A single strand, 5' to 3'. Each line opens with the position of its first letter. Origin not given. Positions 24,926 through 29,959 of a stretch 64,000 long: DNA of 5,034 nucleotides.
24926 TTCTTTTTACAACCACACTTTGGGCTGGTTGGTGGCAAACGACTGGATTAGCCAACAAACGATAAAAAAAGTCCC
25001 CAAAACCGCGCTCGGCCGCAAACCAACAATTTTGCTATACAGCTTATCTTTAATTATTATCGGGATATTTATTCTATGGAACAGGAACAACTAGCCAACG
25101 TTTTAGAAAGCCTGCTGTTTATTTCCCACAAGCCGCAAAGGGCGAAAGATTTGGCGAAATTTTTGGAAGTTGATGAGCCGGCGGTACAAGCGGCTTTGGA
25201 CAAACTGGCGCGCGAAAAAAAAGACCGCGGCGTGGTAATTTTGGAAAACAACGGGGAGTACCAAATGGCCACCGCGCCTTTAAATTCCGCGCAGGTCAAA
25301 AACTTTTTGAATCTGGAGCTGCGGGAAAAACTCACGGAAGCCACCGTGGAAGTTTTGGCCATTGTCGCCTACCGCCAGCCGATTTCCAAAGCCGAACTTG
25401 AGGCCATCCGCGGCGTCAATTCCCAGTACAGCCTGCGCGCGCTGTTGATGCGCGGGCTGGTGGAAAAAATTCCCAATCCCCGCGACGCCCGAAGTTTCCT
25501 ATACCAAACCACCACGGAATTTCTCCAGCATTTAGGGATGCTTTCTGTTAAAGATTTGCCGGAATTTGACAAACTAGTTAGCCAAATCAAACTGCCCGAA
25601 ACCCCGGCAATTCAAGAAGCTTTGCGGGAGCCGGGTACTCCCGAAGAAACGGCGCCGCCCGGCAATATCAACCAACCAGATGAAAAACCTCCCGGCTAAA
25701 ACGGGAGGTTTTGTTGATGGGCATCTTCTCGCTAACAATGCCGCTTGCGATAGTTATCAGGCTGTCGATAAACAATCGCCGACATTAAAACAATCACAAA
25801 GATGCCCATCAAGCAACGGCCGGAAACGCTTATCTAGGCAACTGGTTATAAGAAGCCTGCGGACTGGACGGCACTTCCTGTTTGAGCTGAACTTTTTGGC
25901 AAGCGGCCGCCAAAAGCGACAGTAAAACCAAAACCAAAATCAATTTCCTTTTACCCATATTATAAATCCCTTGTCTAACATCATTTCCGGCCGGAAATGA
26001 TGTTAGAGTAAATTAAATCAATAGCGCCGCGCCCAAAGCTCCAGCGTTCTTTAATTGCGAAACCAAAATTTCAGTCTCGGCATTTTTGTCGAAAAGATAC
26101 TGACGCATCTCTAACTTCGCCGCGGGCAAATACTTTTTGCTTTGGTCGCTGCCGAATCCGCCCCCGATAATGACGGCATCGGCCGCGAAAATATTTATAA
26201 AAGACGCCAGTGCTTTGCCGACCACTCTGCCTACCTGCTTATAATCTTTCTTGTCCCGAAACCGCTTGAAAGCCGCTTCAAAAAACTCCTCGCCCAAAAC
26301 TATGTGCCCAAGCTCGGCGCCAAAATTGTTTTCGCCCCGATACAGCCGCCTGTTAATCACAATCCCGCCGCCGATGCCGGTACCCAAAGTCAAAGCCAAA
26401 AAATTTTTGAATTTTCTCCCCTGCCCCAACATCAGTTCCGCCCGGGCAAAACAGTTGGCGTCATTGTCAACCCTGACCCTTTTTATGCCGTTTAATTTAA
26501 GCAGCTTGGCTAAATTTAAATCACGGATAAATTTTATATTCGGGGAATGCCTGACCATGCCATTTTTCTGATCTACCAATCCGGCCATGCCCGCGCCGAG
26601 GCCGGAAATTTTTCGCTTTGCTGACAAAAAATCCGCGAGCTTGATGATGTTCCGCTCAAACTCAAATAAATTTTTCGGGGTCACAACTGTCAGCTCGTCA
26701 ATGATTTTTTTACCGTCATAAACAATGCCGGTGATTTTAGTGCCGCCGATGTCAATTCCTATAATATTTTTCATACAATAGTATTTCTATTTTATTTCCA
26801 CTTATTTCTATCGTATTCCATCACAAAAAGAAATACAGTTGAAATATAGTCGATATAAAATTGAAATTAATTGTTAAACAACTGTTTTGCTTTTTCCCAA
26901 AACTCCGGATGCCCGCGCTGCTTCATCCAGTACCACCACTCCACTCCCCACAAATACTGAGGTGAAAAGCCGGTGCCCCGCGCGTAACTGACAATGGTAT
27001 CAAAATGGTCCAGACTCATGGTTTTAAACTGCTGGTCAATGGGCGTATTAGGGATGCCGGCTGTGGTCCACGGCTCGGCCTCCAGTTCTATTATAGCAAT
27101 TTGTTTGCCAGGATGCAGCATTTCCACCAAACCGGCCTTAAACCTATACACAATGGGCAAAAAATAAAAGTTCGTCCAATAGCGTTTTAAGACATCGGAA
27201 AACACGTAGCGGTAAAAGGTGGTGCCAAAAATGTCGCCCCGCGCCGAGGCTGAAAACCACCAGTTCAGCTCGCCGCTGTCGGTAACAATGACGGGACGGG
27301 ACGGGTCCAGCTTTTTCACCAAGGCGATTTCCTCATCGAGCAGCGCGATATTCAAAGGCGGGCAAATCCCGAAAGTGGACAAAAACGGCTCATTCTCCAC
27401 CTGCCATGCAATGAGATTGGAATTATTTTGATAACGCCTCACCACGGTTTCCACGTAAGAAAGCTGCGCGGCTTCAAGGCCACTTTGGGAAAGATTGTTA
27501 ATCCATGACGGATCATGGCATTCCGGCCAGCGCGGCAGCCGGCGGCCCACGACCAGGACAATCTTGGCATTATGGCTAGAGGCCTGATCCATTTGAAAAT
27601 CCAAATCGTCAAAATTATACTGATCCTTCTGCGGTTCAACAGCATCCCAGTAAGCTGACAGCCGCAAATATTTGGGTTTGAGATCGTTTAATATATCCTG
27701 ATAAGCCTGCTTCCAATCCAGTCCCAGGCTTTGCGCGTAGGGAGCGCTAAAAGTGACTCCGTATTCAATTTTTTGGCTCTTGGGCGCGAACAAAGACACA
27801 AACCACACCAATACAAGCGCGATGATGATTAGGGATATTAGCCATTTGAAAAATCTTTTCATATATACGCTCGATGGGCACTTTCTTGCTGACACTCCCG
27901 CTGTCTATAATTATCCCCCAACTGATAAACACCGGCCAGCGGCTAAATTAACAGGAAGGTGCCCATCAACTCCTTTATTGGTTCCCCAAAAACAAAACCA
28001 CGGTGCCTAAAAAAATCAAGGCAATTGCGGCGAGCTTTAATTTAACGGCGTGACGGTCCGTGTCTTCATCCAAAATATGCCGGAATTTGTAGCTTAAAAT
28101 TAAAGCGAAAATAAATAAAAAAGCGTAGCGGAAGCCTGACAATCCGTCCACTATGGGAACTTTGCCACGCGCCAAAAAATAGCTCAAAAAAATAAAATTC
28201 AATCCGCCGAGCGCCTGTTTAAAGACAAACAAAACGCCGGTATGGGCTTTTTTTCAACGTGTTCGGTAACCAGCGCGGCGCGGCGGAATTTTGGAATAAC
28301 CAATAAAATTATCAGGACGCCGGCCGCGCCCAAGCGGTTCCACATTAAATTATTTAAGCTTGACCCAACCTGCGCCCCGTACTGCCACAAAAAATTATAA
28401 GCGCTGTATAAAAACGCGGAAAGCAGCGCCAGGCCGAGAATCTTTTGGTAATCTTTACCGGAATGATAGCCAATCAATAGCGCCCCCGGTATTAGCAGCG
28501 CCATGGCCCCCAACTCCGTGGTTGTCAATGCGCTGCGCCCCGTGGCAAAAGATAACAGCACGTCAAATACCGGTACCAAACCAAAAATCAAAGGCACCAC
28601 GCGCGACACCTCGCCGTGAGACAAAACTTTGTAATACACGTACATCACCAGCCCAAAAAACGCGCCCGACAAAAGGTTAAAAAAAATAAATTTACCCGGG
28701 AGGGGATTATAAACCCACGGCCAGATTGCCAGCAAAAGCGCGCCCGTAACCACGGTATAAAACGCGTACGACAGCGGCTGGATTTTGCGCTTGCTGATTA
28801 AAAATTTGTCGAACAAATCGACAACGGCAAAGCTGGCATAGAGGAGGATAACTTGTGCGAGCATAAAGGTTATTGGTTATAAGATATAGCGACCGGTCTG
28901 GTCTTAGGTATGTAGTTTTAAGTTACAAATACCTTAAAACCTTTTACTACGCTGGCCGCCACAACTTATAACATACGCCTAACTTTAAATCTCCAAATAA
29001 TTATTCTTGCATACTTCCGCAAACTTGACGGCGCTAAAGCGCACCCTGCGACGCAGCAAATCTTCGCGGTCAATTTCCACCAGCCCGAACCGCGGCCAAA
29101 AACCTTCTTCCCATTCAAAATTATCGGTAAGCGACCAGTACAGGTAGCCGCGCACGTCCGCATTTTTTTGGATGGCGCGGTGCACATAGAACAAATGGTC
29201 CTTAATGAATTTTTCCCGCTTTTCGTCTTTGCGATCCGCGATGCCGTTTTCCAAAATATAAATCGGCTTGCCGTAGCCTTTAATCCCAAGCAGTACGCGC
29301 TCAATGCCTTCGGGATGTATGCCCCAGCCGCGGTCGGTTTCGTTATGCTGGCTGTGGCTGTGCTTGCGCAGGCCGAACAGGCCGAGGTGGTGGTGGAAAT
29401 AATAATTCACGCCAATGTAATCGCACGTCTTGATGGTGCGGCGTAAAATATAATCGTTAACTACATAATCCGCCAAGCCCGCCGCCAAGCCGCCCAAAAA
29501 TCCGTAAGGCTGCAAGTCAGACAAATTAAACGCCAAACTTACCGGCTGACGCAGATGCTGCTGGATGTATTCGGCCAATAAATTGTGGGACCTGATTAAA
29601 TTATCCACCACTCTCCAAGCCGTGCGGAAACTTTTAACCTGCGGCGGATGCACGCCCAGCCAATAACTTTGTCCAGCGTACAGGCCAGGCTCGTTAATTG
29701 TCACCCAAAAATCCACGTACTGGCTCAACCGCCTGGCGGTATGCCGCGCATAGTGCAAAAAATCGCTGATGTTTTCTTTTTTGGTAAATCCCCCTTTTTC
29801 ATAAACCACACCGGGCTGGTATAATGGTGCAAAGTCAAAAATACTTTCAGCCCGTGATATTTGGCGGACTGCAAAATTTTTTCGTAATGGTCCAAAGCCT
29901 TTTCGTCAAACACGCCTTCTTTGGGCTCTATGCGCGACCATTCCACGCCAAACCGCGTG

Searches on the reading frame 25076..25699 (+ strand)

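Call 41: search_protein_families(library=pfam, proteins=[window:25076-25699:+], max_evalue=0.0001)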
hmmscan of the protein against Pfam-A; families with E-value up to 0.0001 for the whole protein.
window:25076-25699:+ (207 aa): 4 families
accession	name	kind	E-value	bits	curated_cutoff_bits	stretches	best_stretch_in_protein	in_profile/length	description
PF04079.22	SMC_ScpB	-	1e-42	145.9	27.4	1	9-163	2-159/160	Segregation and condensation complex subunit ScpB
PF01047.28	MarR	-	1.6e-08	34.7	24.6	0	86-140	1-58/59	MarR family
PF12802.13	MarR_2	-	7.1e-08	32.9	27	0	87-140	4-61/61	MarR family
PF13463.12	HTH_27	-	2.1e-05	25.1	22.2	0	114-146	34-65/68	Winged helix DNA-binding domain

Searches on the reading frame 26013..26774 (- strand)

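Call 41: search_protein_families(library=pfam, proteins=[window:26013-26774:-], max_evalue=0.0001)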
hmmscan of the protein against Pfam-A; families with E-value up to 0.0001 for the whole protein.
window:26013-26774:- (253 aa): 1 family
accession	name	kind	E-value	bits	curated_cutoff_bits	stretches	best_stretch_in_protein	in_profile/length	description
PF00480.26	ROK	-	7.6e-39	134.4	22.9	2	5-161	2-161/294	ROK family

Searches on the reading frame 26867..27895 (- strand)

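Call 41: search_protein_families(library=pfam, proteins=[window:26867-27895:-], max_evalue=0.0001)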
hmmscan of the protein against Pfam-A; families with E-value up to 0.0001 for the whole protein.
window:26867-27895:- (342 aa): 3 families
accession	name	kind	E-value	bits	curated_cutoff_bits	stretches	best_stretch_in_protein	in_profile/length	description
PF00331.26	Glyco_hydro_10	-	4.3e-08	33.2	22.1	1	83-171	47-130/311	Glycosyl hydrolase family 10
PF02449.21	Glyco_hydro_42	-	7.9e-08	32.5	21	0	82-117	33-68/376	Beta-galactosidase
PF00150.24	Cellulase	-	6.2e-05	23.1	23.5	0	62-206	23-167/272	Cellulase (glycosyl hydrolase family 5)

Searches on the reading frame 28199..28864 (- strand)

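Call 42: search_protein_families(library=pfam, proteins=[window:28199-28864:-], max_evalue=0.0001)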
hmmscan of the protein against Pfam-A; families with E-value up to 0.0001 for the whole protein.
window:28199-28864:- (221 aa): 1 family
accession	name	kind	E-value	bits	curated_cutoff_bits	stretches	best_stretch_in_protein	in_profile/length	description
PF00892.27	EamA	-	1.2e-10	42.3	28.2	1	5-132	7-134/135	EamA-like transporter family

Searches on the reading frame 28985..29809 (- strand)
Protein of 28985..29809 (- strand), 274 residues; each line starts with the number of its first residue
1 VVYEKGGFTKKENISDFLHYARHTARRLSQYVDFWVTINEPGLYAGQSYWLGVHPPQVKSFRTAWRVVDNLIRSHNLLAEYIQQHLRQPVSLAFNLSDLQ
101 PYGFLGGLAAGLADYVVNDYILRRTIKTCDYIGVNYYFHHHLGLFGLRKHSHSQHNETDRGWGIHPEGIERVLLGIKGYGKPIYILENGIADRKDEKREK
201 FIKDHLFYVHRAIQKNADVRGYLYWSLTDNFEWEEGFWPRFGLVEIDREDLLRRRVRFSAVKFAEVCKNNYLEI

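Call 42: search_protein_families(library=pfam, proteins=[window:28985-29809:-], max_evalue=0.0001)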
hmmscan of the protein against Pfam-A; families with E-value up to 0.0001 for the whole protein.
window:28985-29809:- (274 aa): 1 family
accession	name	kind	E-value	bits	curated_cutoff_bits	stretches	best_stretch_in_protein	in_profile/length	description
PF00232.24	Glyco_hydro_1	-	2.1e-45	155.4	22.6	2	149-270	320-451/453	Glycosyl hydrolase family 1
